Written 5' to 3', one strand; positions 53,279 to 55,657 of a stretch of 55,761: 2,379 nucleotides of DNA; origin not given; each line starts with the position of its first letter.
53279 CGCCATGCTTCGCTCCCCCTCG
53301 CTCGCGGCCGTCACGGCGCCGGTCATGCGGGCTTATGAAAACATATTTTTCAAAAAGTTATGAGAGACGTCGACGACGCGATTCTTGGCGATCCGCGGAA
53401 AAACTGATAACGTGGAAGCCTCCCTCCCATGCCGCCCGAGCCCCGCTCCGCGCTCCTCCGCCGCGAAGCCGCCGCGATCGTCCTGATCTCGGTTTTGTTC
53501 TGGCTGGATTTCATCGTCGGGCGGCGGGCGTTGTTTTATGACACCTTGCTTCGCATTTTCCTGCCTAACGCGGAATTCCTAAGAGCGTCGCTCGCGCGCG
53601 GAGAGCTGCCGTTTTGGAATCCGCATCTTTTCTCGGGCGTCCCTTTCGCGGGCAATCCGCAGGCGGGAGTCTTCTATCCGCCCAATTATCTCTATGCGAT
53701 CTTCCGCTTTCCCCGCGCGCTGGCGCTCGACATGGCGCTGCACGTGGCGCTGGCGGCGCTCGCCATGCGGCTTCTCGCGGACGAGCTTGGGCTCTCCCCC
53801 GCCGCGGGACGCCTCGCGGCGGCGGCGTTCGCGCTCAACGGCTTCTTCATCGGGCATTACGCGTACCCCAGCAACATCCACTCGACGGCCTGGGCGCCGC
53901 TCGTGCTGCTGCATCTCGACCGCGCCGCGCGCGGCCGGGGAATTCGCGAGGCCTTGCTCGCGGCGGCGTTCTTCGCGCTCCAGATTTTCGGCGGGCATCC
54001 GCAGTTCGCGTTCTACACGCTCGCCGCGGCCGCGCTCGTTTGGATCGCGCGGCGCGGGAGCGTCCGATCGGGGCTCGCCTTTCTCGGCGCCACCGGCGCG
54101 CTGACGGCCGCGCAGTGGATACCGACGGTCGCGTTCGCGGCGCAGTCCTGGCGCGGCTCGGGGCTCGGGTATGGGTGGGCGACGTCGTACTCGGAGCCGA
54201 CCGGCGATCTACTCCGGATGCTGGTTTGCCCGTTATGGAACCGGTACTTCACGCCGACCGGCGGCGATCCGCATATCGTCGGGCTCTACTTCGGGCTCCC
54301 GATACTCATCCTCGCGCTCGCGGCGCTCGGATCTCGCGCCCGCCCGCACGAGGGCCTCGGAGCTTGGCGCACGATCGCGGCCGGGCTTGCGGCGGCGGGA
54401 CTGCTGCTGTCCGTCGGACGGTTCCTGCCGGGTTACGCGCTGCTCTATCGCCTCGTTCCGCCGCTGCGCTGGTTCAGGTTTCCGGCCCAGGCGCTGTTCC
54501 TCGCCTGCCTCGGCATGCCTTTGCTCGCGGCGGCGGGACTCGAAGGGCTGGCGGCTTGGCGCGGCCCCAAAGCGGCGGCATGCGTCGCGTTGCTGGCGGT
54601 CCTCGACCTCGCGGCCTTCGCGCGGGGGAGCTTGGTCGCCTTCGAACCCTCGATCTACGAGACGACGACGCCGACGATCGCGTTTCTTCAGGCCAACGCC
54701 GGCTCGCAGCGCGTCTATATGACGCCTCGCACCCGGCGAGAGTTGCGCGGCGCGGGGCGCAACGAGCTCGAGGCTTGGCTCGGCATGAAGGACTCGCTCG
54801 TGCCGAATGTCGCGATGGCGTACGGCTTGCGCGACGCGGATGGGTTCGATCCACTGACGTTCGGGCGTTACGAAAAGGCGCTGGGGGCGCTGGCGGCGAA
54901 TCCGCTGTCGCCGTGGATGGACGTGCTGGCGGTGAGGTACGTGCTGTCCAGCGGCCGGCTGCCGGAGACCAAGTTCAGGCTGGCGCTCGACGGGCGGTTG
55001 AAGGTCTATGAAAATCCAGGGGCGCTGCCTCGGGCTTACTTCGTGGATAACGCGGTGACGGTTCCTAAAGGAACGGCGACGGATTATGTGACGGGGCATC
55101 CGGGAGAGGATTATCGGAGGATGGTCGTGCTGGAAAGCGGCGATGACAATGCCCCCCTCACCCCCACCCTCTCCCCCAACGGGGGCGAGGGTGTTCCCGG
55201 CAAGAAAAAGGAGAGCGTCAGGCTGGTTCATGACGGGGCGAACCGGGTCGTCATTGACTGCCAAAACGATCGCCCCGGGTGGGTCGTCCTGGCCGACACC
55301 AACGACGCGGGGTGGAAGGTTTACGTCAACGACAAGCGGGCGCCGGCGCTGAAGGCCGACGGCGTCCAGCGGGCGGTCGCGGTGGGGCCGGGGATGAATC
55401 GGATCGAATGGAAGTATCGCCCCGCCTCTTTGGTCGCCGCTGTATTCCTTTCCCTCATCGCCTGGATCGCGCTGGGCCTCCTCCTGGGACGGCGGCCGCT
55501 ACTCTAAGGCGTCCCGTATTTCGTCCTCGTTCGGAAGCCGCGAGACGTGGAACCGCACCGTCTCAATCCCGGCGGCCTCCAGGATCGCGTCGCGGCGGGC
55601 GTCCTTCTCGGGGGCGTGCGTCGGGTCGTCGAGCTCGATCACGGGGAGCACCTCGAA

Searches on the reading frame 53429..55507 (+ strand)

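Call 81: search_protein_families(library=pfam, proteins=[window:53429-55507:+], max_evalue=0.001)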
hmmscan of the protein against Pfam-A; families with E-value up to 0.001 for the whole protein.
window:53429-55507:+ (692 aa): 2 families
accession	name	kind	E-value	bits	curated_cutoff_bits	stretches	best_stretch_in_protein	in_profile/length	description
PF09586.16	YfhO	-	1.5e-08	33.9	28.5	1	593-675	752-835/835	Bacterial membrane protein YfhO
PF19510.5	DUF6044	-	0.0004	19.4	27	1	86-208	84-202/564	Protein of unknown function (DUF6044)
